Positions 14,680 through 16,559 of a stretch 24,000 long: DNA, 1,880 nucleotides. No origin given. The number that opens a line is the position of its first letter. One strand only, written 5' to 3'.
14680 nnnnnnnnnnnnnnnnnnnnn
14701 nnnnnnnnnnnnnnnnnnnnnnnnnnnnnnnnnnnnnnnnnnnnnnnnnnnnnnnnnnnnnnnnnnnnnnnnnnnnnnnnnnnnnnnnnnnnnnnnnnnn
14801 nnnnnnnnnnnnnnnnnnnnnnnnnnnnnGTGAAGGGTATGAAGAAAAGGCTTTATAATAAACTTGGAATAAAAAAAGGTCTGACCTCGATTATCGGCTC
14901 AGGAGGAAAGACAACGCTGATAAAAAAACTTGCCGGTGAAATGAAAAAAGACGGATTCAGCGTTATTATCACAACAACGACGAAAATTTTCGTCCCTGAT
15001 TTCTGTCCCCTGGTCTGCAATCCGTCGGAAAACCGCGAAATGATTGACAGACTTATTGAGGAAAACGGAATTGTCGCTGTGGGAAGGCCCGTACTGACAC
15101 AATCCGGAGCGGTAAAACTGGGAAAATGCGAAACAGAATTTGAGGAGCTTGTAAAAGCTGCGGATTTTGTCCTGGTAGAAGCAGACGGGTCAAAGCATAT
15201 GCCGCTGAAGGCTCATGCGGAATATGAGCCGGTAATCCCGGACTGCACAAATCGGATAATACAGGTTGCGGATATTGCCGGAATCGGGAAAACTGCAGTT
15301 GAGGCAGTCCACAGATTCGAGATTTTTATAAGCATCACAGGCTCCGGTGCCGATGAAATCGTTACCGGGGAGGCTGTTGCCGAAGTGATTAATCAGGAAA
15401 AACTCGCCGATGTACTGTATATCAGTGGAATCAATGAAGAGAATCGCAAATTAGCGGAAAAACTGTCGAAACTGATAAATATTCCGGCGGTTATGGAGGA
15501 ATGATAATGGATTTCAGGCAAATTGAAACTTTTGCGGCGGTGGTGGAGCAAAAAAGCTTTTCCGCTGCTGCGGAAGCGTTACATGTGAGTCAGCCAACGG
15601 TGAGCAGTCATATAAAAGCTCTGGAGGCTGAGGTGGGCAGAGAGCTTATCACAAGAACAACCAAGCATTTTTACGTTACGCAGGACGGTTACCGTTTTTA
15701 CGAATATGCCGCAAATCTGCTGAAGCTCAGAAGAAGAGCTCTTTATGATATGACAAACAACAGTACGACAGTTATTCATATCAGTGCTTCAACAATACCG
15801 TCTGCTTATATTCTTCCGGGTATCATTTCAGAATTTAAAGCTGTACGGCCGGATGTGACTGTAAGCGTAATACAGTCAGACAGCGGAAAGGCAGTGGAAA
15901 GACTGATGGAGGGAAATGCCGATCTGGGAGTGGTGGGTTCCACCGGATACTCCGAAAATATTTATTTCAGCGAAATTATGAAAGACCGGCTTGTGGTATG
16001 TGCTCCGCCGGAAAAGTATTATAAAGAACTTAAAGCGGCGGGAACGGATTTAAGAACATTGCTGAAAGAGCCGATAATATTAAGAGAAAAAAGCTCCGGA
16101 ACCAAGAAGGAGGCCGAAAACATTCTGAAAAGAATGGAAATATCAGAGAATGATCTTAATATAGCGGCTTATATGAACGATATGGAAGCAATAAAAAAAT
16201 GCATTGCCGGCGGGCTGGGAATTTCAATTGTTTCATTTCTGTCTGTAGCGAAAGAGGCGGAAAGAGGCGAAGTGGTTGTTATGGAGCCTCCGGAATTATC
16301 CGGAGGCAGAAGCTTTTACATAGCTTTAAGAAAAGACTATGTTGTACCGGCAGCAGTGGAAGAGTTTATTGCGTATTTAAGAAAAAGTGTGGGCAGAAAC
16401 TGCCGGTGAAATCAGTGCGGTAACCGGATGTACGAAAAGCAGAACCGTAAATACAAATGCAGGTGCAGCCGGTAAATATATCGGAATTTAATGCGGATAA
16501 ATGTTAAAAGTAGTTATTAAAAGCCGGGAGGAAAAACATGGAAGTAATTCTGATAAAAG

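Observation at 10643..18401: Orphan-SelD selenium locus: yedE-yedF-DUF3343-selD-csd divergent from yqeC-lysR-yqeB-xdhC, with no client enzyme in view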

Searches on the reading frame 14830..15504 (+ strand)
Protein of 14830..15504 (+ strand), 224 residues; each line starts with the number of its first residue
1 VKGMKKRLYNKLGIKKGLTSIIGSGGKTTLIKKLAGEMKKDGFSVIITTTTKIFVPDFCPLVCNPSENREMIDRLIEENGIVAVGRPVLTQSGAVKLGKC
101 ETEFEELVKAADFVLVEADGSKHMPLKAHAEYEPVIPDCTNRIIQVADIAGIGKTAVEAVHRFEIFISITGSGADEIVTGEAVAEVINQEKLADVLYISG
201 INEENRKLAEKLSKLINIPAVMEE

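Call 3: search_protein_families(library=ncbifam, proteins=[window:14830-15504:+], max_evalue=0.001)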
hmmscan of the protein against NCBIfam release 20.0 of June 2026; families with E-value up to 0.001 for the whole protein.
window:14830-15504:+ (224 aa): 1 family
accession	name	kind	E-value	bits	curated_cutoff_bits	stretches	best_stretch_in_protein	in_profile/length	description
TIGR03172.2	TIGR03172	equivalog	6.1e-47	160.1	73.05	1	19-191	2-171/209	selenium cofactor biosynthesis protein YqeC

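Call 4: search_protein_families(library=pfam, proteins=[window:14830-15504:+], max_evalue=0.001)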
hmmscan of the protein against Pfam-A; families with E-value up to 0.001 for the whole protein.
window:14830-15504:+ (224 aa): 1 family
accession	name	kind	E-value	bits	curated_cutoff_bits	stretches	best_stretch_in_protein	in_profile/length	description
PF19842.5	YqeC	-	4.4e-39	134.4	27.6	1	20-164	2-145/145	YqeC protein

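Call 44: find_homologous_proteins(query=window:14839-15504:+, max_evalue=1e-10)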
Query window:14839-15504:+ (221 aa): 765 proteins with E <= 1e-10 among 1432 candidates; the best 120 are listed.
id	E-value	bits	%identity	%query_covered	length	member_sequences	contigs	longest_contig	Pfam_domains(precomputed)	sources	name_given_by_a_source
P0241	5.0e-137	472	100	100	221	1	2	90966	PF19842.6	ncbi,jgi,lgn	-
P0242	1.1e-82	295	61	100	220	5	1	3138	PF19842.6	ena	-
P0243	2.8e-74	267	59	98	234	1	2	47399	PF19842.6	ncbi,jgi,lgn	-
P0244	2.6e-73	264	55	100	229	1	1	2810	PF19842.6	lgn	-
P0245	1.7e-61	225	53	99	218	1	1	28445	PF19842.6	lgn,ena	-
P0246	8.0e-54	200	49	98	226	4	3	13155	PF19842.6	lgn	-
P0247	1.8e-43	167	41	98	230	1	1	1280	PF19842.6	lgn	-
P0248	9.4e-43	164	43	96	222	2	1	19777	PF19842.6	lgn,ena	-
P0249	4.3e-42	162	43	95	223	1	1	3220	PF19842.6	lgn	-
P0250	2.0e-41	160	42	97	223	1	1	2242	PF19842.6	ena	-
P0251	1.0e-40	158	43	96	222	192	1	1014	PF19842.6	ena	-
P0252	6.0e-40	155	42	97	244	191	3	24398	PF19842.6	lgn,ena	-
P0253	9.1e-40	154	44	95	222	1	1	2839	PF19842.6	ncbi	-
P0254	2.7e-39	153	45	99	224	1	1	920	PF19842.6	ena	-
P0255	3.2e-39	153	42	92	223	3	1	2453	PF19842.6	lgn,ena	-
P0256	6.0e-39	152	40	95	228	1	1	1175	PF19842.6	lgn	-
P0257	7.9e-39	151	43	99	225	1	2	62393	PF19842.6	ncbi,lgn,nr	ncbi:MAG: selenium cofactor biosynthesis protein YqeC [Phascolarctobacterium sp.]|nr:selenium cofact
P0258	8.0e-39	151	42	98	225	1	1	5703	PF19842.6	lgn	-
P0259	8.3e-39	151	41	97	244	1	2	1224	PF19842.6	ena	-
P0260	9.3e-39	151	42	97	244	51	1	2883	PF19842.6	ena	-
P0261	9.7e-39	151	46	95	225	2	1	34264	PF19842.6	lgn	-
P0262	1.5e-38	150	45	99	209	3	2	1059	PF19842.6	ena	-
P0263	2.1e-38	150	42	99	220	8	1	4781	PF19842.6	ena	-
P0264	1.2e-37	148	45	95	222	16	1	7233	PF19842.6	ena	-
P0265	1.3e-37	147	40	93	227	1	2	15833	PF19842.6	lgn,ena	-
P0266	1.9e-37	147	43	95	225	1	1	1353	PF19842.6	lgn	-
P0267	2.0e-37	147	45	99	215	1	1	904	PF19842.6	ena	-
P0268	2.1e-37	147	43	91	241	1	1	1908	PF19842.6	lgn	-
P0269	2.6e-37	146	40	97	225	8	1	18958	PF19842.6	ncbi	-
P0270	2.7e-37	146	43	97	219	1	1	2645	PF19842.6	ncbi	-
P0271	2.8e-37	146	42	99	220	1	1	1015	PF19842.6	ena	-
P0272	2.8e-37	146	42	95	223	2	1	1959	PF19842.6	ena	-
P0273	3.0e-37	146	42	95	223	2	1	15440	PF19842.6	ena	-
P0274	3.4e-37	146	42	97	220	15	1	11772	PF19842.6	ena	-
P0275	3.5e-37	146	42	99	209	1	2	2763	PF19842.6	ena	-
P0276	4.5e-37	146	42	97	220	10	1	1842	PF19842.6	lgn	-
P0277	5.1e-37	145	44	96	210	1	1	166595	PF19842.6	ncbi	-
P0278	6.7e-37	145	40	97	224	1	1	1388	PF19842.6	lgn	-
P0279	7.4e-37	145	43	99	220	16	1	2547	PF19842.6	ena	-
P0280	7.6e-37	145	46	94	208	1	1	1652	PF19842.6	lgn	-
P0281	1.1e-36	144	45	95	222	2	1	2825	PF19842.6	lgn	-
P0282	1.2e-36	144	39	98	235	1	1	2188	PF19842.6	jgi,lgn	-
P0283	1.8e-36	144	43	97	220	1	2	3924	PF19842.6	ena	-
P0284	2.0e-36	144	44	96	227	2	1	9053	PF19842.6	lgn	-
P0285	2.7e-36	143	44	94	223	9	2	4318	PF19842.6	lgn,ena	-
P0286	2.7e-36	143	45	96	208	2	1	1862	PF19842.6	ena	-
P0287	2.9e-36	143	45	95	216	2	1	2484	PF19842.6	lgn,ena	-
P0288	3.3e-36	143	43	97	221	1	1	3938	PF19842.6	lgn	-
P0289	4.0e-36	143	42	97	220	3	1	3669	PF19842.6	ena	-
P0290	4.6e-36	142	41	97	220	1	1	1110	PF19842.6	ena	-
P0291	5.1e-36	142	41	99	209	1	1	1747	PF19842.6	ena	-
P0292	5.4e-36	142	43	91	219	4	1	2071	PF19842.6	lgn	-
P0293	7.9e-36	142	42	97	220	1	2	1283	PF19842.6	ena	-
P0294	8.0e-36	142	42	97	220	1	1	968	PF19842.6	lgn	-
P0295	1.1e-35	141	41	97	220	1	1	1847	PF19842.6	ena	-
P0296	1.2e-35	141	43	95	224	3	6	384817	PF19842.6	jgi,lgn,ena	-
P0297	1.2e-35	141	45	85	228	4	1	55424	PF19842.6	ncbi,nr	ncbi:MAG: selenium cofactor biosynthesis protein YqeC [Clostridia bacterium]|nr:selenium cofactor bi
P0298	1.6e-35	141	44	94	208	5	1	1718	PF19842.6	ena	-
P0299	1.9e-35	140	43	95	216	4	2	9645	PF19842.6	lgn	-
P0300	1.9e-35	140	41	97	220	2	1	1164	PF19842.6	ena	-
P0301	2.0e-35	140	44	96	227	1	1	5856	PF19842.6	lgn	-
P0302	2.1e-35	140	42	94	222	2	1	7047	PF19842.6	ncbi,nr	ncbi:MAG: putative selenium-dependent hydroxylase accessory protein YqeC [Clostridiales bacterium]|n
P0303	2.5e-35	140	40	92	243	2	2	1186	PF19842.6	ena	-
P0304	3.4e-35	140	42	99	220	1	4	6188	PF19842.6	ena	-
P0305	3.5e-35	139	42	99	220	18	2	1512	PF19842.6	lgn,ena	-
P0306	3.6e-35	139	41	96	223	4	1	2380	PF19842.6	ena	-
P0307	3.7e-35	139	41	99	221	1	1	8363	PF19842.6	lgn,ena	-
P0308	4.3e-35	139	44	99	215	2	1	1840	PF19842.6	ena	-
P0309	4.4e-35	139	40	99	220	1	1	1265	PF19842.6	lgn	-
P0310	5.6e-35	139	42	99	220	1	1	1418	PF19842.6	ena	-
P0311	5.6e-35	139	42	99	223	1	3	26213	PF19842.6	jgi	-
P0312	6.0e-35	139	44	82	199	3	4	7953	PF19842.6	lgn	-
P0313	6.6e-35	139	44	95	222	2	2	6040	PF19842.6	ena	-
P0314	7.0e-35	138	43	90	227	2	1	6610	PF19842.6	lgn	-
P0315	9.5e-35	138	41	98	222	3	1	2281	PF19842.6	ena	-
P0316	9.6e-35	138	41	96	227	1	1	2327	PF19842.6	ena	-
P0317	1.0e-34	138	43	89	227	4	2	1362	PF19842.6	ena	-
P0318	1.1e-34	138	44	99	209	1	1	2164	PF19842.6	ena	-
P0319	1.1e-34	138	42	97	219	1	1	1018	PF19842.6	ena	-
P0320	1.2e-34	138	44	98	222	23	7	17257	PF19842.6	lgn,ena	-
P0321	1.3e-34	138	42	96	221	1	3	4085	PF19842.6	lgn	-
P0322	1.4e-34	138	41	96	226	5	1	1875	PF19842.6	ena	-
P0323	1.6e-34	137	44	94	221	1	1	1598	PF19842.6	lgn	-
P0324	2.0e-34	137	42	88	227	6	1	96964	PF19842.6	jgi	jgi:probable selenium-dependent hydroxylase accessory protein YqeC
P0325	2.6e-34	137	44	94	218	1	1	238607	PF19842.6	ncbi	-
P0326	2.7e-34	137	44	96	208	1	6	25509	PF19842.6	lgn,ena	-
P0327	3.5e-34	136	41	95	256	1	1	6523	PF19842.6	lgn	-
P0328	3.6e-34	136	43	94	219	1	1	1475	PF19842.6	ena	-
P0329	3.7e-34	136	42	96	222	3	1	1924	PF19842.6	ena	-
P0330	4.5e-34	136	40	99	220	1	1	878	PF19842.6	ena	-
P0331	6.6e-34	135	44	95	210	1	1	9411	PF19842.6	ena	-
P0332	7.4e-34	135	43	96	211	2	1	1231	PF19842.6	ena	-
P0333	7.6e-34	135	44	95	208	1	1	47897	PF19842.6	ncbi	-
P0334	8.2e-34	135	44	87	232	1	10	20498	PF19842.6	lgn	-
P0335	8.2e-34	135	40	95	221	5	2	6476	PF19842.6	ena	-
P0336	9.2e-34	135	45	86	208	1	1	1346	PF19842.6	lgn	-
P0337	1.1e-33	135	42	98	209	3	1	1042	PF19842.6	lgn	-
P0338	1.3e-33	134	42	90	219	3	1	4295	PF19842.6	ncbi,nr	ncbi:MAG: putative selenium-dependent hydroxylase accessory protein YqeC [Oscillospiraceae bacterium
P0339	1.3e-33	134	43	95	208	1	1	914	PF19842.6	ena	-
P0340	1.4e-33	134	42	95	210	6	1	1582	PF19842.6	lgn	-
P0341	1.4e-33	134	42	98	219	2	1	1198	PF19842.6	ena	-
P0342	1.6e-33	134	43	97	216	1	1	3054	PF19842.6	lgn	-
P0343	1.6e-33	134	43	89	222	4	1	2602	PF19842.6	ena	-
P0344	1.7e-33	134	44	96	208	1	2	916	PF19842.6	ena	-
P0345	2.0e-33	134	41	96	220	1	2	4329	PF19842.6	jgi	-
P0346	2.5e-33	133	38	97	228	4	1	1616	PF19842.6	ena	-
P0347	2.5e-33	133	42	87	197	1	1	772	PF19842.6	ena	-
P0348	2.6e-33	133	42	97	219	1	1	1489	PF19842.6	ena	-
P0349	2.8e-33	133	41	97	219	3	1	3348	PF19842.6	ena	-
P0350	3.5e-33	133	42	94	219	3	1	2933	PF19842.6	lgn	-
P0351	3.9e-33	133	41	95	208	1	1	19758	PF19842.6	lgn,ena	-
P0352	5.2e-33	132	39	97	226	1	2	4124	PF19842.6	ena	-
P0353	5.3e-33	132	41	96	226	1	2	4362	PF19842.6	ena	-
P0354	7.4e-33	132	40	98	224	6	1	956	PF19842.6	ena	-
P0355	7.5e-33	132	39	96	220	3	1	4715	PF19842.6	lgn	-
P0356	8.3e-33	132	44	91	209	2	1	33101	PF19842.6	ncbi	-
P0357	8.5e-33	132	42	97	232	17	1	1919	PF19842.6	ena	-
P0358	9.7e-33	131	38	99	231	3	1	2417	PF19842.6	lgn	-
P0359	1.1e-32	131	40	87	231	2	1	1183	PF19842.6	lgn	-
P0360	1.1e-32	131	42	86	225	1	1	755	PF19842.6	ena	-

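Call 53: predict_structure(alignment_id=A2)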
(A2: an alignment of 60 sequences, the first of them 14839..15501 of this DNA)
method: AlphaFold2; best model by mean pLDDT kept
length: 221 residues; sequences in the alignment: 60
mean_pLDDT: 96.8   pTM: 0.92
mean pLDDT of the five models: 96.8, 96.6, 96.4, 96.3, 96.1
residues with pLDDT >= 90: 212; 70-90: 8; 50-70: 1; < 50: 0
segments of 3 or more residues with pLDDT < 50: none
pLDDT, mean of each block of 10 residues (from residue 1): 93 98 96 98 97 97 90 98 96 95 98 95 97 98 98 98 98 98 98 98 98 97 83
secondary structure, 60 per line:
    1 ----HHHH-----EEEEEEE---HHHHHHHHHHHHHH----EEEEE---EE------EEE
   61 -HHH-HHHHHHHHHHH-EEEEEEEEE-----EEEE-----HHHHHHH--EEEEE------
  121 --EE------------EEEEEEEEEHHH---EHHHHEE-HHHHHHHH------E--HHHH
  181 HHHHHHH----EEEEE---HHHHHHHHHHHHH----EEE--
elements in order: H5-8 E14-20 H24-37 E42-46 E58-60 H66-76 E78-86 E92-95 H101-107 E110-114 E137-145 H153-156 H160-167 H177-187 E192-196 H200-212 E217-219

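Call 57: fold_search(model_id=the predicted structure, library=pdb)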
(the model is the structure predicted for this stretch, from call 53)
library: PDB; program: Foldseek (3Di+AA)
matches with E <= 10: 1425; with E <= 0.001: 11
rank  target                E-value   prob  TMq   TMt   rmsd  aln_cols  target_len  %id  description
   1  3dmd_B                6.7e-05  1.00  0.47  0.34   7.5       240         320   16  Structures and Conformations in Solution of the Signal Recognition Particle Receptor from the archaeon Pyrococcus furi (released 2008-11-11)
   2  4c7o_B                2.3e-04  1.00  0.45  0.38   6.7       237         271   10  The structural basis of FtsY recruitment and GTPase activation by SRP RNA (released 2013-11-20)
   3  3e70                  2.3e-04  1.00  0.44  0.34   7.7       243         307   16  Structures and conformations in solution of the Signal Recognition Particle Receptor from the Archaeon Pyrococcus Furios (released 2008-11-18)
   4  5l3s_F                3.0e-04  1.00  0.48  0.39   7.5       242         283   18  Structure of the GTPase heterodimer of crenarchaeal SRP54 and FtsY (released 2016-06-08)
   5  6cy1_A                4.0e-04  1.00  0.46  0.34   7.3       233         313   14  Crystal structure of Signal recognition particle receptor FtsY from Elizabethkingia anophelis (released 2018-05-02)
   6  8rix                  4.3e-04  1.00  0.45  0.35   7.4       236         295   16  Crystal structure of chloroplast FtsY from Arabidopsis thaliana in complex with the alarmone ppGpp (released 2025-01-01)
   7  5l3r_C                4.8e-04  1.00  0.46  0.39   6.3       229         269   14  Structure of the GTPase heterodimer of chloroplast SRP54 and FtsY from Arabidopsis thaliana (released 2016-06-08)
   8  5gad_i                5.1e-04  1.00  0.46  0.25   6.9       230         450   13  RNC-SRP-SR complex early state (released 2016-01-27)
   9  5l3q_B                5.5e-04  1.00  0.45  0.34   9.1       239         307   13  Structure of the GTPase heterodimer of human SRP54 and SRalpha (released 2016-06-08)
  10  5l3r_A                7.5e-04  1.00  0.47  0.40   6.8       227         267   14  Structure of the GTPase heterodimer of chloroplast SRP54 and FtsY from Arabidopsis thaliana (released 2016-06-08)
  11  6cy1_B                8.4e-04  1.00  0.41  0.31   9.9       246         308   13  Crystal structure of Signal recognition particle receptor FtsY from Elizabethkingia anophelis (released 2018-05-02)
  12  6cy5_A                1.1e-03  1.00  0.44  0.32   7.6       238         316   14  Crystal structure of Signal recognition particle receptor FtsY from Elizabethkingia anophelis in complex with GDP (released 2018-05-02)
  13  4ak9_B                1.2e-03  1.00  0.45  0.35   7.9       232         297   17  Structure of chloroplast FtsY from Physcomitrella patens (released 2013-01-16)
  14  6y32_D                1.4e-03  0.98  0.42  0.32   8.9       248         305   16  Structure of the GTPase heterodimer of human SRP54 and SRalpha (released 2020-09-23)
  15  6cy5_B                1.5e-03  1.00  0.45  0.33   7.2       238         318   14  Crystal structure of Signal recognition particle receptor FtsY from Elizabethkingia anophelis in complex with GDP (released 2018-05-02)
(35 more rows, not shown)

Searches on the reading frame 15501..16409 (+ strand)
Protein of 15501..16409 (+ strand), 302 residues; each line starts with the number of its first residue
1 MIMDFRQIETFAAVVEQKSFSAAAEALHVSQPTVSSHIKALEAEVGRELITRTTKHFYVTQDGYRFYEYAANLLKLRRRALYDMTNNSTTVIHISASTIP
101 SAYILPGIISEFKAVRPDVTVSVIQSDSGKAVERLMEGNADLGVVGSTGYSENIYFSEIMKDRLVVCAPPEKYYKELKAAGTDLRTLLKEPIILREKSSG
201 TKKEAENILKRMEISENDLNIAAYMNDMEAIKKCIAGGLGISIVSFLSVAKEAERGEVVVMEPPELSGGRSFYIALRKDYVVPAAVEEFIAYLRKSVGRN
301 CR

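Call 3: search_protein_families(library=ncbifam, proteins=[window:15501-16409:+], max_evalue=0.001)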
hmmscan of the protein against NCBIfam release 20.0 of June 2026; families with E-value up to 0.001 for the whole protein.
window:15501-16409:+ (302 aa): 51 families (the best 25 are shown)
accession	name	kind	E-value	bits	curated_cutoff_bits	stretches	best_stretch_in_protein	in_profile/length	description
NF040786.1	LysR_Sec_metab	equivalog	1.4e-92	309.9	250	1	3-295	1-296/298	selenium metabolism-associated LysR family transcriptional regulator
NF040889.1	trans_reg_YeiE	equivalog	2.4e-38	132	480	1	1-294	1-287/288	DNA-binding transcriptional regulator YeiE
NF008095.0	PRK10837.1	subfamily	4.2e-36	124.7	281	1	2-295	2-288/290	LysR family transcriptional regulator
TIGR03339.1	phn_lysR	subfamily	2.7e-33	115.4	341.1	1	7-260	1-249/279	aminoethylphosphonate catabolism associated LysR family transcriptional regulator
NF045990.1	TransRegCbbRRhodb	equivalog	6e-33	114.2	450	1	4-292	7-295/304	LysR family regulator CbbR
NF008722.0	PRK11716.1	equivalog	2.6e-31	108.7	246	1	3-262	1-259/293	HTH-type transcriptional activator IlvY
NF047520.1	trans_act_CidR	equivalog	9.7e-31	107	415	1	3-296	1-291/292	cidABC operon transcriptional activator CidR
NF008416.0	PRK11242.1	equivalog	9.4e-30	103.9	277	1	3-296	1-290/300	transcriptional regulator CynR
NF053705.1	TransRegGltCGpos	equivalog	9.4e-28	97.3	350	1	3-266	1-264/300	glutamate biosynthesis transcriptional regulator GltC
TIGR02424.1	TF_pcaQ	equivalog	7.9e-27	93.9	303.8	1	4-297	4-298/300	pca operon transcription factor PcaQ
NF052633.1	LysR_TF_PsrA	exception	3e-26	92.1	540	1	3-252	5-252/297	L-proline-binding transcription factor PsrA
NF007385.0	PRK09906.1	equivalog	6.4e-26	91.2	356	1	3-295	1-289/296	DNA-binding transcriptional regulator HcaR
NF045775.1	acetoin_reg_AlsR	exception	3e-25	89.3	430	1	3-292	1-287/290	acetoin biosynthesis transcriptional regulator AlsR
NF008361.0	PRK11151.1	equivalog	4.7e-25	88.5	329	1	3-272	1-268/305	DNA-binding transcriptional regulator OxyR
NF008352.0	PRK11139.1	subfamily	2.1e-24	86.2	288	1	8-298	11-293/305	transcriptional regulator GcvA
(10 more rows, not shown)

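Call 4: search_protein_families(library=pfam, proteins=[window:15501-16409:+], max_evalue=0.001)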
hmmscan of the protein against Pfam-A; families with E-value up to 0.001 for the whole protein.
window:15501-16409:+ (302 aa): 5 families
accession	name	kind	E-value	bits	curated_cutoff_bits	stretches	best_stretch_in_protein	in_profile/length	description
PF03466.25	LysR_substrate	-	6.1e-38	130.8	28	1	91-296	7-207/209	LysR substrate binding domain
PF00126.33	HTH_1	-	1.6e-21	76.4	26.6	1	5-63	1-59/60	Bacterial regulatory helix-turn-helix protein, lysR family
PF13531.11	SBP_bac_11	-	3.5e-06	27.4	25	1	105-299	13-218/227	Bacterial extracellular solute-binding protein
PF12849.12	PBP_like_2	-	0.00033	20.9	27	1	87-147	5-66/267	PBP superfamily domain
PF12727.12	PBP_like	-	0.00082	19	27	0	111-259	3-164/193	PBP superfamily domain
